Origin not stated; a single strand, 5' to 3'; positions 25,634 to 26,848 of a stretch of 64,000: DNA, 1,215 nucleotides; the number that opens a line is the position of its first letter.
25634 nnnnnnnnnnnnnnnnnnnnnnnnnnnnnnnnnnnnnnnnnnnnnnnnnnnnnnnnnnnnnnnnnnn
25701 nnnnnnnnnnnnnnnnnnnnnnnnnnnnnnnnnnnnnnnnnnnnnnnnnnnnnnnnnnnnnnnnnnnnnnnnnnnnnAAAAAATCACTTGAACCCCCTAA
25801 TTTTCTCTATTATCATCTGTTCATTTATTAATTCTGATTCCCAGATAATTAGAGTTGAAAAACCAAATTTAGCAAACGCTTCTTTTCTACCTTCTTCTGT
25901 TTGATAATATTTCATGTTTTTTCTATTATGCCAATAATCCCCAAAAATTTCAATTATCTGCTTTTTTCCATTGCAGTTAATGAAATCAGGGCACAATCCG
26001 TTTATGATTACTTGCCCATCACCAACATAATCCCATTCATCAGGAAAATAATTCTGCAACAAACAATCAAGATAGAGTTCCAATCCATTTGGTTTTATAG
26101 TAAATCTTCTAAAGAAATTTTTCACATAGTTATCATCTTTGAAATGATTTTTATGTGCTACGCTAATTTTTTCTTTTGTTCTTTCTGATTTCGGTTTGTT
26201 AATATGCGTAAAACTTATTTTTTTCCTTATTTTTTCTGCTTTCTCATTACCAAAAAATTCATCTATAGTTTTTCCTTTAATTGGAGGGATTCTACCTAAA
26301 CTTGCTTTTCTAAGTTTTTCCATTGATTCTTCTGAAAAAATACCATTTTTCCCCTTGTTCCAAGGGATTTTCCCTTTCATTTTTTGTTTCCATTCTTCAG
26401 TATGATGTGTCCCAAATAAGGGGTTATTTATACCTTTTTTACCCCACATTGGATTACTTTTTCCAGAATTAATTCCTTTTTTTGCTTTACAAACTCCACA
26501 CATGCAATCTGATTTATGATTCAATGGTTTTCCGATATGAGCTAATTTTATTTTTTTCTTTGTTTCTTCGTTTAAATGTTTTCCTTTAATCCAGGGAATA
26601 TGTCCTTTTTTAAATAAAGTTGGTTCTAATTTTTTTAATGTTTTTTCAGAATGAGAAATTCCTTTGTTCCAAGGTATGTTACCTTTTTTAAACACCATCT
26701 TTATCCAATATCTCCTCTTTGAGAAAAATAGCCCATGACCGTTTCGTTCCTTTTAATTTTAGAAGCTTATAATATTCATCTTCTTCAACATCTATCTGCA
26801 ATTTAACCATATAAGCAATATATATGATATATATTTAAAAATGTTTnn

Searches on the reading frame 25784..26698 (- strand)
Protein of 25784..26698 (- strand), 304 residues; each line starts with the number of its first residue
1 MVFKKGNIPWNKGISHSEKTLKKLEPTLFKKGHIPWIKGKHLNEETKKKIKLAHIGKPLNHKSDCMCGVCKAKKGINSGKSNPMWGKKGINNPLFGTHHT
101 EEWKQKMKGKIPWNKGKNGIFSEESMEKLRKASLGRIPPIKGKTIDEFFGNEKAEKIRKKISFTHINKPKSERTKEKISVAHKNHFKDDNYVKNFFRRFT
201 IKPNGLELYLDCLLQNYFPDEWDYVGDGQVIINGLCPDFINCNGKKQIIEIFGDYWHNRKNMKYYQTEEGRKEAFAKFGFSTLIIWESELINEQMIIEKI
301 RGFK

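Call 9: search_protein_families(library=phrogs, proteins=[window:25784-26698:-], max_evalue=0.001)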
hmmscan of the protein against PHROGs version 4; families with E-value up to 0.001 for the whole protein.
window:25784-26698:- (304 aa): 2 families
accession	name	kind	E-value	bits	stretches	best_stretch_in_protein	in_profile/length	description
phrog_314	-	DNA, RNA and nucleotide metabolism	1.6e-05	25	0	13-121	275-352/574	homing endonuclease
phrog_655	-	DNA, RNA and nucleotide metabolism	0.00037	21.5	0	36-169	140-247/343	homing endonuclease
